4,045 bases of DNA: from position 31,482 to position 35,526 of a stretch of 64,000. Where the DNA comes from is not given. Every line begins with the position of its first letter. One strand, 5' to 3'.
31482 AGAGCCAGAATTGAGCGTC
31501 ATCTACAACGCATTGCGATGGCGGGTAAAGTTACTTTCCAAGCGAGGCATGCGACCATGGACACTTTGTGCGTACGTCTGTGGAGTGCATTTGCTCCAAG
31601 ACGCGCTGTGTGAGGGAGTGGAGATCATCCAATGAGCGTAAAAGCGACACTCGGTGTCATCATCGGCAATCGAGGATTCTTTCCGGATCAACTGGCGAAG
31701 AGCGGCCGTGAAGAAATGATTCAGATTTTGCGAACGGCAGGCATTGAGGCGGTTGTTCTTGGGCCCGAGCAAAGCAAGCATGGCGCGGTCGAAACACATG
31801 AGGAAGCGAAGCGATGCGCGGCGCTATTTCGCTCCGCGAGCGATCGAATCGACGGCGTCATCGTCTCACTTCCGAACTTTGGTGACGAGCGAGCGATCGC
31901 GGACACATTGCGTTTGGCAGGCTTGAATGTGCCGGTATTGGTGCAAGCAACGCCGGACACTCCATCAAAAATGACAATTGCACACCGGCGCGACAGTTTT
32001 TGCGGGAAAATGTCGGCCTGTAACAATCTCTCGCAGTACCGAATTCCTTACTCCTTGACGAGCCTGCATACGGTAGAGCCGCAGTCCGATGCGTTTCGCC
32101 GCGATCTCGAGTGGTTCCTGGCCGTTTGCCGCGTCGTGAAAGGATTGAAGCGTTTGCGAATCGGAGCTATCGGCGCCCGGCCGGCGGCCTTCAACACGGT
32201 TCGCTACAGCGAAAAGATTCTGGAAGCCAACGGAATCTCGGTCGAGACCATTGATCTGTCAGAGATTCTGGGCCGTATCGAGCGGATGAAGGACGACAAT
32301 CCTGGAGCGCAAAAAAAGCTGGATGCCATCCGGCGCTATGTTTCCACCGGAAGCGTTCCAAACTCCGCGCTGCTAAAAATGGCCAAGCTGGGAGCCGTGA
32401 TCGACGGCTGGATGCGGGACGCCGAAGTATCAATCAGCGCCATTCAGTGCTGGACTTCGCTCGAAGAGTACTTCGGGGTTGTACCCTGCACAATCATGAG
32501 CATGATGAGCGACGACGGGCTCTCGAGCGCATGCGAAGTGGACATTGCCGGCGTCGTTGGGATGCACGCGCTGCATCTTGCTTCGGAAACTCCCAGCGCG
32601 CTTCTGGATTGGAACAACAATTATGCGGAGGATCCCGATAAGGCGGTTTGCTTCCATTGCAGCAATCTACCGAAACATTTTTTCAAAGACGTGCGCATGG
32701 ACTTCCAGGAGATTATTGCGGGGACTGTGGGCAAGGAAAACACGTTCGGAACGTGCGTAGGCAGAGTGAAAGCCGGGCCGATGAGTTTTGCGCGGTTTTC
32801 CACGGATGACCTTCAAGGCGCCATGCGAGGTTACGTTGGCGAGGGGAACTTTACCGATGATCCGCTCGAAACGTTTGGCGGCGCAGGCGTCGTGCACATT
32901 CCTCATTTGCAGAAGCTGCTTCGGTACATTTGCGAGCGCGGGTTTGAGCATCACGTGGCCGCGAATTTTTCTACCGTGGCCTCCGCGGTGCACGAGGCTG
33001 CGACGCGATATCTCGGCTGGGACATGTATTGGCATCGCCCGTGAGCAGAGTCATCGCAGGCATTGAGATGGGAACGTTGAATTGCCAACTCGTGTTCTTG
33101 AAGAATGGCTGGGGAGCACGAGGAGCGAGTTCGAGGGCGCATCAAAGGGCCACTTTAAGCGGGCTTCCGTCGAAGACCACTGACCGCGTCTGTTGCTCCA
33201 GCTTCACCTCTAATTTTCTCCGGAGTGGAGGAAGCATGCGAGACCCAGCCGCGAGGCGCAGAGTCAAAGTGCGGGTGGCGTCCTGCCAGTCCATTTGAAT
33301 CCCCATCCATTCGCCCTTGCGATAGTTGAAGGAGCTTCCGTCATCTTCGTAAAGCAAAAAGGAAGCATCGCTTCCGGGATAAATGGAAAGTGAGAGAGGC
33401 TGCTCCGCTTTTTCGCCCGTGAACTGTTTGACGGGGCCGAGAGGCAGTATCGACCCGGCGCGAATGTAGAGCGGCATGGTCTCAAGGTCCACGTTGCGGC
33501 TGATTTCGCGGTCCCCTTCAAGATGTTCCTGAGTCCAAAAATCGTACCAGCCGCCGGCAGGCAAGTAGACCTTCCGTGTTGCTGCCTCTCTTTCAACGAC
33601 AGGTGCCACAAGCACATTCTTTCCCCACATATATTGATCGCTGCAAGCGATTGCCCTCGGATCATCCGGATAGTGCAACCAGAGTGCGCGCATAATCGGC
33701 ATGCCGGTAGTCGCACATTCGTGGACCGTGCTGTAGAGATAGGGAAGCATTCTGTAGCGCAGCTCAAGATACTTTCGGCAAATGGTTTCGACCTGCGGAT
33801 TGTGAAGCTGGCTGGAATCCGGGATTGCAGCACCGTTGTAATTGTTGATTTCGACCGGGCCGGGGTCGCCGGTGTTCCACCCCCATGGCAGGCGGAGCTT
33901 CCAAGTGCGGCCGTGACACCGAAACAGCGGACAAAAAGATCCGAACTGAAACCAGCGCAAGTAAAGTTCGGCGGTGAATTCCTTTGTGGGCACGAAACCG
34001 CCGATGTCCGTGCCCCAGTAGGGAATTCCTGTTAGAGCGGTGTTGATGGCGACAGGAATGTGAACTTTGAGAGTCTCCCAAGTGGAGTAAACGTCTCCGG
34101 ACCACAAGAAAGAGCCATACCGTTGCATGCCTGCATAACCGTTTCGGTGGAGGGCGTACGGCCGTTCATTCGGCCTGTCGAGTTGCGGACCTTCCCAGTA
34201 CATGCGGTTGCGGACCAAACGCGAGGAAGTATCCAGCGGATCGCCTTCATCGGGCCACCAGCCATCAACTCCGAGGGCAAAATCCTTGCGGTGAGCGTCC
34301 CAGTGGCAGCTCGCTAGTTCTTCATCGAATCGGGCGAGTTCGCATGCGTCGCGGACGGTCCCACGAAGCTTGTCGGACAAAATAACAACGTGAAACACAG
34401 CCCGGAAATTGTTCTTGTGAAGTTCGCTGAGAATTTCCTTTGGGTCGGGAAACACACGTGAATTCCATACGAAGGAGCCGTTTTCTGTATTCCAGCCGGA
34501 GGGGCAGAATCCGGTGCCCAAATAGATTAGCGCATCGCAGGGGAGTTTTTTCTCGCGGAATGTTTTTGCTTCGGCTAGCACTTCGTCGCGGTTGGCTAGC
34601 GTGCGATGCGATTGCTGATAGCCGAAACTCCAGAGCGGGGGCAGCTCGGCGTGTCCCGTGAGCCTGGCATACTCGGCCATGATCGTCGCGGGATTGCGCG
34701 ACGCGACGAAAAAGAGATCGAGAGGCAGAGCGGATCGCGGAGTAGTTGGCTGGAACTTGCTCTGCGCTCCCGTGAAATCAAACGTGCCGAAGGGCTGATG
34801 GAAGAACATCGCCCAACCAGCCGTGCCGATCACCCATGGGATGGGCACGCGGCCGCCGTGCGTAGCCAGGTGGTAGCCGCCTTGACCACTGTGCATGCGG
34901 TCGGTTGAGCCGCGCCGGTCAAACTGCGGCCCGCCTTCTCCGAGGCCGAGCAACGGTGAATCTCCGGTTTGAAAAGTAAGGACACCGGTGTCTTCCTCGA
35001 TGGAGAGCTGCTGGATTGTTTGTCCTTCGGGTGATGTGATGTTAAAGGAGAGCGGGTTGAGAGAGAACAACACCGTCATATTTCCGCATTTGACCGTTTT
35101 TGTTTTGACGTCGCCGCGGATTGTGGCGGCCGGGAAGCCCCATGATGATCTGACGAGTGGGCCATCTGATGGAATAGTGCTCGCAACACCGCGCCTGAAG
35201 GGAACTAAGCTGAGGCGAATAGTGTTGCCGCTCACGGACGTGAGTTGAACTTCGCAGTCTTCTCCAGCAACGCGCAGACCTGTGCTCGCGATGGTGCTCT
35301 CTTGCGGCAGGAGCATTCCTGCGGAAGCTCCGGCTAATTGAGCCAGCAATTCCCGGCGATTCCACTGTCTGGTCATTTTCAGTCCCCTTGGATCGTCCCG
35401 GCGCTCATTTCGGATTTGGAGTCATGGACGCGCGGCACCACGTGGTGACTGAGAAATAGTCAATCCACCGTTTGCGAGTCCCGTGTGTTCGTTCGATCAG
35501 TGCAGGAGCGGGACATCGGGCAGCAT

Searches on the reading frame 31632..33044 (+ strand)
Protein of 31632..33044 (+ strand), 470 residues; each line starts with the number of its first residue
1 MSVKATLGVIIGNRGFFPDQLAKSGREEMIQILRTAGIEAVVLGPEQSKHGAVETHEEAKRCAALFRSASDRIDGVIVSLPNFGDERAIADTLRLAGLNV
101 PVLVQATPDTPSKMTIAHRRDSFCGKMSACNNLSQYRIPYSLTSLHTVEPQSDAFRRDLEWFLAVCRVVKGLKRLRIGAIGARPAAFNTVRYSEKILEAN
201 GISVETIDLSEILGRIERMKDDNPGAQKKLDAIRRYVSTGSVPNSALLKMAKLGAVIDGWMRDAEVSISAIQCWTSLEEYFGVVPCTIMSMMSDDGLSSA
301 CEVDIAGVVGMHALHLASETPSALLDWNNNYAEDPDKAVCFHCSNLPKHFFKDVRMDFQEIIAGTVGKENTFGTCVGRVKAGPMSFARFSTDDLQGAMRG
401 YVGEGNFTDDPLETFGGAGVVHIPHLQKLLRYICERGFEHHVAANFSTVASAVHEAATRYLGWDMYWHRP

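Call 9: search_protein_families(library=pfam, proteins=[window:31632-33044:+])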
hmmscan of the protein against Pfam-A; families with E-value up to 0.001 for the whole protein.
window:31632-33044:+ (470 aa): 1 family
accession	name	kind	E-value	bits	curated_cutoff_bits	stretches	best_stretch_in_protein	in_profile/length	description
PF02952.23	Fucose_iso_C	-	2.2e-28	99.1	29.3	1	340-468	1-143/143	L-fucose isomerase, C-terminal domain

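Call 19: search_protein_families(library=ncbifam, proteins=[window:31632-33044:+], max_evalue=0.00001)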
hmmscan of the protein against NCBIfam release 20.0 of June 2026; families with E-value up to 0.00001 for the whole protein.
window:31632-33044:+ (470 aa): 1 family
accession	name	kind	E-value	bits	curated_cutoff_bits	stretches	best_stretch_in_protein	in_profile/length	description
NF048012.1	SlpQosIsomSftI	equivalog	1.7e-28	99.5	700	1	69-457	58-433/443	sulfoquinovose isomerase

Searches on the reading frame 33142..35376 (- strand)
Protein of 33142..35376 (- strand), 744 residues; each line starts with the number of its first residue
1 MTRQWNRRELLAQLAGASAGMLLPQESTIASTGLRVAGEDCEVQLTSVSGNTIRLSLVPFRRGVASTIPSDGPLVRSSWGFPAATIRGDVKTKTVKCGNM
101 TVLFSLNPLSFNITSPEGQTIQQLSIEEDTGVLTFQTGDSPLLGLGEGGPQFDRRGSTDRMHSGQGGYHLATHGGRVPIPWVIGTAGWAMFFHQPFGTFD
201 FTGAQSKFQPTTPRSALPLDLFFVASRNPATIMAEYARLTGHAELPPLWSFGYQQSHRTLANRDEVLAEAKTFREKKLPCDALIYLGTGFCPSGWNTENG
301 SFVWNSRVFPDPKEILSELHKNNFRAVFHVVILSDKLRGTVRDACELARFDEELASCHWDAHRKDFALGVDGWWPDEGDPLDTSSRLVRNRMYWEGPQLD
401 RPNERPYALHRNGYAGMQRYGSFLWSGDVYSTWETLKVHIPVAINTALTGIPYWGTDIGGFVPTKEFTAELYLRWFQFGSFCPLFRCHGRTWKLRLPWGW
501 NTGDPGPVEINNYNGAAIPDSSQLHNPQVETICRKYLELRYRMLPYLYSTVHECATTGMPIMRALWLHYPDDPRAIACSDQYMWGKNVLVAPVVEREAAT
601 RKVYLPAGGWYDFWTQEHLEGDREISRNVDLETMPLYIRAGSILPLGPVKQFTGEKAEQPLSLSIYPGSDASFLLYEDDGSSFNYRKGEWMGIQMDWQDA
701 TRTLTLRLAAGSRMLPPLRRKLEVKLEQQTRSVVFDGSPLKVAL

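Call 9: search_protein_families(library=pfam, proteins=[window:33142-35376:-])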
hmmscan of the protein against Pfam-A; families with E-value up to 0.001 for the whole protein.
window:33142-35376:- (744 aa): 3 families
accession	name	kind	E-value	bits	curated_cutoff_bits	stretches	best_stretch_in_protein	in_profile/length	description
PF01055.32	Glyco_hydro_31_2nd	-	4.8e-59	200.8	23.5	1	244-549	2-327/328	Glycosyl hydrolases family 31 TIM-barrel domain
PF21365.3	Glyco_hydro_31_3rd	-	5.9e-30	104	24.4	1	558-644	1-87/87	Glycosyl hydrolase family 31 C-terminal domain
PF17137.9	DUF5110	-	4.5e-13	49.5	27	1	660-726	1-68/71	Domain of unknown function (DUF5110)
